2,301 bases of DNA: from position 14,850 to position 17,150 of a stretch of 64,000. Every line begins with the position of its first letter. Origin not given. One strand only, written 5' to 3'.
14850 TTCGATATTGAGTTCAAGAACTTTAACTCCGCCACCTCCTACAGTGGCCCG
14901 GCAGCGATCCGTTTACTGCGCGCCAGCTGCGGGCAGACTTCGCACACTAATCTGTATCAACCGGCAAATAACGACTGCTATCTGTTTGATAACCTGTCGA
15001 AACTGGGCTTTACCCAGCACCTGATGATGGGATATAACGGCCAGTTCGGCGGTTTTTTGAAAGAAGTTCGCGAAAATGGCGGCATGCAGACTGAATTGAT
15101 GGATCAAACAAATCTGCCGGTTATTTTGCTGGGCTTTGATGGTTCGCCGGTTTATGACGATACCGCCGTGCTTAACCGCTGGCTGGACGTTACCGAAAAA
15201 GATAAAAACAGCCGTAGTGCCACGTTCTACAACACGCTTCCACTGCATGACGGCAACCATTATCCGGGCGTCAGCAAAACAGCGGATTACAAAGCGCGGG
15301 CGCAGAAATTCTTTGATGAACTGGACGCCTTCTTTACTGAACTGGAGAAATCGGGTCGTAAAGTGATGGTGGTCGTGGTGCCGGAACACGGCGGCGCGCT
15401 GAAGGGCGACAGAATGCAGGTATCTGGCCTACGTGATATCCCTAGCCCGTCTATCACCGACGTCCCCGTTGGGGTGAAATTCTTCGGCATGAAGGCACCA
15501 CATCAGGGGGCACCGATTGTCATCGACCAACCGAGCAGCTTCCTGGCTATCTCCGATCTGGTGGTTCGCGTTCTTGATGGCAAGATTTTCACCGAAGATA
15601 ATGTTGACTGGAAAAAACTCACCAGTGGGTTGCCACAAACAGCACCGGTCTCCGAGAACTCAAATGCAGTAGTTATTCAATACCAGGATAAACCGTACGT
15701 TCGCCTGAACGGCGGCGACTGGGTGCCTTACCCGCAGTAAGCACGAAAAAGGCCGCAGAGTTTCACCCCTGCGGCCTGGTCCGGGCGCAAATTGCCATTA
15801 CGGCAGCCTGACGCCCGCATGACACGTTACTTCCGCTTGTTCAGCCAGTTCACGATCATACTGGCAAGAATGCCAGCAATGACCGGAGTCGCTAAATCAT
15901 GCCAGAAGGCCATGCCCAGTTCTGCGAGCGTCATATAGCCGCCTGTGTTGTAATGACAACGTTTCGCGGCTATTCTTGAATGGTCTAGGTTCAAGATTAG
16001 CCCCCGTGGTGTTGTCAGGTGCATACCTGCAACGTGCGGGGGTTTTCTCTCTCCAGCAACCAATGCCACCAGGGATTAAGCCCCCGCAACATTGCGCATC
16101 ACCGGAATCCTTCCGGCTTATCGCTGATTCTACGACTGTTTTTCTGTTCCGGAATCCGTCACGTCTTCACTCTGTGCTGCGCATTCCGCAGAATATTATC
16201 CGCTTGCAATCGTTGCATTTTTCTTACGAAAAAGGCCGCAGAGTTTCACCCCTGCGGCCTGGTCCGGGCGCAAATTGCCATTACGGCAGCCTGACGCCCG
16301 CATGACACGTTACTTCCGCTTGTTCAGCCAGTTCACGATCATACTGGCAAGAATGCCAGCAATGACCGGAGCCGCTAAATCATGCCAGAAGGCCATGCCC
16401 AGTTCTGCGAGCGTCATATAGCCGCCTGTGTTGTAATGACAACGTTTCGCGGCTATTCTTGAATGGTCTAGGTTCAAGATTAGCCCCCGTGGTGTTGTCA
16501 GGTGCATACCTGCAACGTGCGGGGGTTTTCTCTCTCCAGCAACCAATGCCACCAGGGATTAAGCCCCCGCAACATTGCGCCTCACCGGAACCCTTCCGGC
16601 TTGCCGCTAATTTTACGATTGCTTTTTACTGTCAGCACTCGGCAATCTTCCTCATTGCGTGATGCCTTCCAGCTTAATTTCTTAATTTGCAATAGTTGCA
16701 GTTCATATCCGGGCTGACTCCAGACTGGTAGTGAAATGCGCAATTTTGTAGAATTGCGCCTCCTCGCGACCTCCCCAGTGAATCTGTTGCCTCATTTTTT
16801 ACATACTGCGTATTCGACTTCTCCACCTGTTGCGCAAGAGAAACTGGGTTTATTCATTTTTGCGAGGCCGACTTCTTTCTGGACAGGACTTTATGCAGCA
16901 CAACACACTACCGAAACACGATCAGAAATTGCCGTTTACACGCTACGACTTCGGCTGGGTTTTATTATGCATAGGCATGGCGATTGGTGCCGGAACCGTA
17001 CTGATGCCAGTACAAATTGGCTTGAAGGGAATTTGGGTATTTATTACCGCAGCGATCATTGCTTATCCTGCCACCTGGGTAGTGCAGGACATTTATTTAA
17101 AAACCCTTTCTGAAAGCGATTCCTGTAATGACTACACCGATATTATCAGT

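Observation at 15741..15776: The bcsG 3' end runs straight into the terminator hairpin of the oppositely transcribed ldr toxin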

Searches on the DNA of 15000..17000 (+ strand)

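Call 6: search_dna_similar(query=window:15300-17000:+, collection=ecoli_genomes, mode=near, max_rows=30, rows=spread)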
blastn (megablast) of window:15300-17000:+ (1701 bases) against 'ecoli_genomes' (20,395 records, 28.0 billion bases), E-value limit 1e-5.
Records with a match: 5443; places in all: 22822; records where one place covers at least 80% of the query: 2634.
Genomes with a match: 5425 of 5426; with a place that covers at least 80% of the query: 2634. Places per genome that has any: lowest 1, median 4, highest 12. On chromosomes: 22791 places; on plasmids: 31.
Best place of each record, by identity: >=99% 5; 95-99% 5405; 90-95% 3; 80-90% 30.
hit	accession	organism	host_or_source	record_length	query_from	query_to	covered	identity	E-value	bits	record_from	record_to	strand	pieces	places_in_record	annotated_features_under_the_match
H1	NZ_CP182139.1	Escherichia coli strain CUWW06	wastewater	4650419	1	1701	100%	99.8%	0e+0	3125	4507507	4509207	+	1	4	bcsG: cellulose biosynthesis protein BcsG | ldrD: type I toxin-antitoxin system toxin Ldr family protein | type I toxin-antitoxin system toxin Ldr family protein | yhjV: aromatic amino acid transport family protein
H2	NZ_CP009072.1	Escherichia coli ATCC 25922 strain ATCC 25922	human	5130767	1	1700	100%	97.5%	0e+0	2905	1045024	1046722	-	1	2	bcsG: cellulose biosynthesis protein BcsG | type I toxin-antitoxin system toxin Ldr family protein (x2) | yhjV: aromatic amino acid transport family protein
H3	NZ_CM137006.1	Escherichia coli strain 7CC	Mink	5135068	1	1700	100%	97.1%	0e+0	2863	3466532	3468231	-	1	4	bcsG: cellulose biosynthesis protein BcsG | type I toxin-antitoxin system toxin Ldr family protein (x2) | yhjV: aromatic amino acid transport family protein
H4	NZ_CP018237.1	Escherichia coli strain 155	missing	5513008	1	1700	95%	98.8%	0e+0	2888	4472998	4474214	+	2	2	bcsG: cellulose biosynthesis protein BcsG | ldrD: type I toxin-antitoxin system toxin Ldr family protein | yhjV: aromatic amino acid transport family protein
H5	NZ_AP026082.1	Escherichia coli strain F765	Homo sapiens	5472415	1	1700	95%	98.8%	0e+0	2888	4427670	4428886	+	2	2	bcsG: cellulose biosynthesis protein BcsG | ldrD: type I toxin-antitoxin system toxin Ldr family protein | yhjV: aromatic amino acid transport family protein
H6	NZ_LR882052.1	Escherichia coli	Sus scrofa domesticus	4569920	1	1700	95%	97.7%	0e+0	2811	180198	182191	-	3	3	IS1-like element IS1A family transposase | bcsG: cellulose biosynthesis protein BcsG | ldrD: type I toxin-antitoxin system toxic polypeptide LdrD | yhjV: aromatic amino acid transport family protein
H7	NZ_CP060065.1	Escherichia coli strain G5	Homo sapiens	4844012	1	1700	95%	97.7%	0e+0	2794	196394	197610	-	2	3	bcsG: cellulose biosynthesis protein BcsG | ldrD: type I toxin-antitoxin system toxic polypeptide LdrD | yhjV: aromatic amino acid transport family protein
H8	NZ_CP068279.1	Escherichia coli strain CY708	not collected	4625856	1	1700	95%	97.7%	0e+0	2794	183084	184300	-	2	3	bcsG: cellulose biosynthesis protein BcsG | ldrD: type I toxin-antitoxin system toxic polypeptide LdrD | yhjV: aromatic amino acid transport family protein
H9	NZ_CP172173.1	Escherichia coli strain GF124.3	chicken meat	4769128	1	1700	95%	97.7%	0e+0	2794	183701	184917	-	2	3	bcsG: cellulose biosynthesis protein BcsG | ldrD: type I toxin-antitoxin system toxic polypeptide LdrD | yhjV: aromatic amino acid transport family protein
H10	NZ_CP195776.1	Escherichia coli strain A37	cattle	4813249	1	1700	95%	97.7%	0e+0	2794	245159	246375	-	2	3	bcsG: cellulose biosynthesis protein BcsG | ldrD: type I toxin-antitoxin system toxic polypeptide LdrD | yhjV: aromatic amino acid transport family protein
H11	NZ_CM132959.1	Escherichia coli strain 44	Homo sapiens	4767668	1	1700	95%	97.7%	0e+0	2794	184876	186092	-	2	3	bcsG: cellulose biosynthesis protein BcsG | ldrD: type I toxin-antitoxin system toxic polypeptide LdrD | yhjV: aromatic amino acid transport family protein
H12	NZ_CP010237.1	Escherichia coli strain S43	not applicable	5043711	1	1700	95%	97.7%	0e+0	2788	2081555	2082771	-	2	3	bcsG: cellulose biosynthesis protein BcsG | ldrD: type I toxin-antitoxin system toxic polypeptide LdrD | yhjV: aromatic amino acid transport family protein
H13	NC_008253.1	Escherichia coli 536 strain 536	-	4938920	1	1700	95%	97.8%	0e+0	2790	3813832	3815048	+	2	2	bcsG: cellulose biosynthesis protein BcsG | ldrD: type I toxin-antitoxin system toxin Ldr family protein | yhjV: aromatic amino acid transport family protein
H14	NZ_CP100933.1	Escherichia coli strain ET665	Hoplobatrachus rugulosus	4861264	1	1700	95%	97.5%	0e+0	2766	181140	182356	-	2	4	bcsG: cellulose biosynthesis protein BcsG | ldrD: type I toxin-antitoxin system toxic polypeptide LdrD | yhjV: aromatic amino acid transport family protein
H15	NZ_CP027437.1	Escherichia coli strain 2012C-4221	missing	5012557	1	1700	95%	97.2%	0e+0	2740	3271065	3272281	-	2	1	bcsG: cellulose biosynthesis protein BcsG | ldrD: type I toxin-antitoxin system toxin Ldr family protein | yhjV: aromatic amino acid transport family protein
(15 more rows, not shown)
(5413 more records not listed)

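Call 7: get_annotated_region(hit=H1, flank=1500)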
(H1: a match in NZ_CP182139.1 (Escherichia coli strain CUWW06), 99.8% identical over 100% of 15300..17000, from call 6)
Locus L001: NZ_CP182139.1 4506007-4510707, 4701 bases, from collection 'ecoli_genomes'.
description: Escherichia coli strain CUWW06 chromosome, complete genome
organism: Escherichia coli strain CUWW06 (NCBI taxid 562)
replicon: chromosome; assembly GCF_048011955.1
host: -; source: wastewater; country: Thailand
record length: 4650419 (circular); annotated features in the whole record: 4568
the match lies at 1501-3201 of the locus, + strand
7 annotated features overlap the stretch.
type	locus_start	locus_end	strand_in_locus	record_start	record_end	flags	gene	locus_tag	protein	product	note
CDS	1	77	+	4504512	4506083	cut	bcsE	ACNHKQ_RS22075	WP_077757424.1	cellulose biosynthesis c-di-GMP-binding protein BcsE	-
CDS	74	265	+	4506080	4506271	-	bcsF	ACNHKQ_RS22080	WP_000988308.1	cellulose biosynthesis protein BcsF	-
CDS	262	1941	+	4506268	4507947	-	bcsG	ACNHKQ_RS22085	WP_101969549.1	cellulose biosynthesis protein BcsG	-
CDS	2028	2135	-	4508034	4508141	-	ldrD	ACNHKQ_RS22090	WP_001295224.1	type I toxin-antitoxin system toxin Ldr family protein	-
CDS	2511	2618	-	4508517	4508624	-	-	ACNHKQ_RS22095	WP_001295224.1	type I toxin-antitoxin system toxin Ldr family protein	-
CDS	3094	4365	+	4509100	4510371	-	yhjV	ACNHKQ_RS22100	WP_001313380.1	aromatic amino acid transport family protein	-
CDS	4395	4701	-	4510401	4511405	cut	dppF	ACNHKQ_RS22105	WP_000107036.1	dipeptide ABC transporter ATP-binding subunit DppF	-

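Call 8: search_dna_similar(query=window:15640-15830:+, collection=ecoli_genomes, mode=near, max_rows=20, rows=spread)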
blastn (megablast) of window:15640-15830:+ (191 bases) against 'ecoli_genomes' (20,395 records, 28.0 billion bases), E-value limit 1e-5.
Records with a match: 5403; places in all: 10190; records where one place covers at least 80% of the query: 5371.
Genomes with a match: 5402 of 5426; with a place that covers at least 80% of the query: 5371. Places per genome that has any: lowest 1, median 2, highest 5. On chromosomes: 10187 places; on plasmids: 3.
Best place of each record, by identity: >=99% 458; 95-99% 4944; 80-90% 1.
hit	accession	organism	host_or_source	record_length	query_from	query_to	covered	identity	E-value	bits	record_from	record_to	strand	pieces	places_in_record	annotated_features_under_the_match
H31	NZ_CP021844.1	Escherichia coli strain EC1515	Homo sapiens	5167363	1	191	100%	100.0%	1e-94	516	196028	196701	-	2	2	type I toxin-antitoxin system toxin Ldr family protein (x2) | bcsG: cellulose biosynthesis protein BcsG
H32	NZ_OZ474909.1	Escherichia coli strain ECL27977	Ovis aries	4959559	1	191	100%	99.3%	3e-91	505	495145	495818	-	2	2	type I toxin-antitoxin system toxin Ldr family protein (x2) | bcsG: cellulose biosynthesis protein BcsG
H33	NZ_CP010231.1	Escherichia coli strain S30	not applicable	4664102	1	191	100%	99.0%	3e-91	342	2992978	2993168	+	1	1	bcsG: cellulose biosynthesis protein BcsG | ldrD: type I toxin-antitoxin system toxic polypeptide LdrD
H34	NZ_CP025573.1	Escherichia coli strain E-1246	Homo sapiens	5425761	1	191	100%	99.0%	3e-91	342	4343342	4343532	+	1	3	bcsG: cellulose biosynthesis protein BcsG | type I toxin-antitoxin system toxin Ldr family protein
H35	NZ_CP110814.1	Escherichia coli strain THB42-F4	dog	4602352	1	191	100%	99.0%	3e-91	342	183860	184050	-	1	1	bcsG: cellulose biosynthesis protein BcsG | ldrD: type I toxin-antitoxin system toxic polypeptide LdrD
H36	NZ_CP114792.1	Escherichia coli strain T2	soil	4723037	1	191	100%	99.0%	3e-91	342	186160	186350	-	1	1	bcsG: cellulose biosynthesis protein BcsG | ldrD: type I toxin-antitoxin system toxin Ldr family protein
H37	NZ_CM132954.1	Escherichia coli strain 361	Homo sapiens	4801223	1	191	100%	99.0%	3e-91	342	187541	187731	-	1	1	bcsG: cellulose biosynthesis protein BcsG | ldrD: type I toxin-antitoxin system toxic polypeptide LdrD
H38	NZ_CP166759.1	Escherichia coli strain CRE389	Homo sapiens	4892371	1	191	100%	99.0%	1e-90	340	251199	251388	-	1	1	bcsG: cellulose biosynthesis protein BcsG | ldrD: type I toxin-antitoxin system toxic polypeptide LdrD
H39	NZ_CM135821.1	Escherichia coli strain FXCREC048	Homo sapiens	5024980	1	191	100%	98.9%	1e-90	498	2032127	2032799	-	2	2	type I toxin-antitoxin system toxin Ldr family protein (x2) | bcsG: cellulose biosynthesis protein BcsG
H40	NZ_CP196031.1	Escherichia coli strain FXCREC180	Homo sapiens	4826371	1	191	100%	98.9%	1e-89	500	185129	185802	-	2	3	type I toxin-antitoxin system toxin Ldr family protein (x2) | bcsG: cellulose biosynthesis protein BcsG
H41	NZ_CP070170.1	Escherichia coli strain FDAARGOS_1284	Homo sapiens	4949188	1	191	100%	98.6%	1e-89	495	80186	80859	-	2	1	type I toxin-antitoxin system toxin Ldr family protein (x2) | bcsG: cellulose biosynthesis protein BcsG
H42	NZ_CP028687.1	Escherichia coli strain 110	cattle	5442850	1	191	100%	98.4%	1e-89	337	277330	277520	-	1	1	bcsG: cellulose biosynthesis protein BcsG | ldrD: type I toxin-antitoxin system toxin Ldr family protein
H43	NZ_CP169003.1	Escherichia coli strain UTAK-23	Veal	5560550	1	191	100%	98.4%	1e-89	337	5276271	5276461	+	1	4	bcsG: cellulose biosynthesis protein BcsG | type I toxin-antitoxin system toxin Ldr family protein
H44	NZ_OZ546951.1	Escherichia coli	Homo sapiens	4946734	1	191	100%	98.4%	1e-89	337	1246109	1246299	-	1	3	bcsG: cellulose biosynthesis protein BcsG | type I toxin-antitoxin system toxin Ldr family protein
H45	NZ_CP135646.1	Escherichia coli strain TUM14668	missing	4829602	1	191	100%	98.2%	2e-87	487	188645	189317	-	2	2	ldrD: type I toxin-antitoxin system toxin Ldr family protein | bcsG: cellulose biosynthesis protein BcsG | type I toxin-antitoxin system toxin Ldr family protein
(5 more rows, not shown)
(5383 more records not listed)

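Call 26: search_dna_similar(query=window:15743-16225:+, collection=ecoli_genomes, mode=distant, max_rows=10)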
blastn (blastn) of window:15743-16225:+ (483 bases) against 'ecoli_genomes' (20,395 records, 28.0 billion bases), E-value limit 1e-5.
Records with a match: 5440; places in all: 24449; records where one place covers at least 80% of the query: 5427.
Genomes with a match: 5425 of 5426; with a place that covers at least 80% of the query: 5419. Places per genome that has any: lowest 1, median 4, highest 12. On chromosomes: 24420 places; on plasmids: 29.
Best place of each record, by identity: >=99% 1; 95-99% 4932; 90-95% 469; 80-90% 21; 60-80% 17.
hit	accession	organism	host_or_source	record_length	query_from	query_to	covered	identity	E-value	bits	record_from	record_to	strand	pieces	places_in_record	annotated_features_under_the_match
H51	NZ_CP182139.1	Escherichia coli strain CUWW06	wastewater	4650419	1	483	100%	99.6%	0e+0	863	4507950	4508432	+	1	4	ldrD: type I toxin-antitoxin system toxin Ldr family protein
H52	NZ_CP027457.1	Escherichia coli strain 88-3493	missing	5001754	1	483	100%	98.1%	0e+0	831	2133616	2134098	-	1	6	type I toxin-antitoxin system toxin Ldr family protein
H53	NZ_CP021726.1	Escherichia coli strain Combat11I9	Homo sapiens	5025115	1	483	100%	98.1%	0e+0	831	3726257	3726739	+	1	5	type I toxin-antitoxin system toxin Ldr family protein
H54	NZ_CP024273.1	Escherichia coli strain F9792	missing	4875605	1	483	100%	98.1%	0e+0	831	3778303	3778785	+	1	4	ldrD: type I toxin-antitoxin system toxin Ldr family protein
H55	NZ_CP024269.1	Escherichia coli strain F8111-1SC3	missing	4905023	1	483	100%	98.1%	0e+0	831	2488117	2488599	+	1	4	ldrD: type I toxin-antitoxin system toxin Ldr family protein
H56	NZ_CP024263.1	Escherichia coli O169:H41 strain F6326-C1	missing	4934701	1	483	100%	98.1%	0e+0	831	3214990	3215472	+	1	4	ldrD: type I toxin-antitoxin system toxin Ldr family protein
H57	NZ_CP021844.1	Escherichia coli strain EC1515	Homo sapiens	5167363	1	483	100%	98.1%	0e+0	831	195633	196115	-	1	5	type I toxin-antitoxin system toxin Ldr family protein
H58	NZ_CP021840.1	Escherichia coli strain EC974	Homo sapiens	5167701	1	483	100%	98.1%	0e+0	831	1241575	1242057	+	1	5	type I toxin-antitoxin system toxin Ldr family protein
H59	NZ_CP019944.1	Escherichia coli strain DSM 103246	chicken carcass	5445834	1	483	100%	98.1%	0e+0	831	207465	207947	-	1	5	type I toxin-antitoxin system toxin Ldr family protein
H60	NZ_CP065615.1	Escherichia coli strain FDAARGOS_943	missing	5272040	1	483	100%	98.1%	0e+0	831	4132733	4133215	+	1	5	type I toxin-antitoxin system toxin Ldr family protein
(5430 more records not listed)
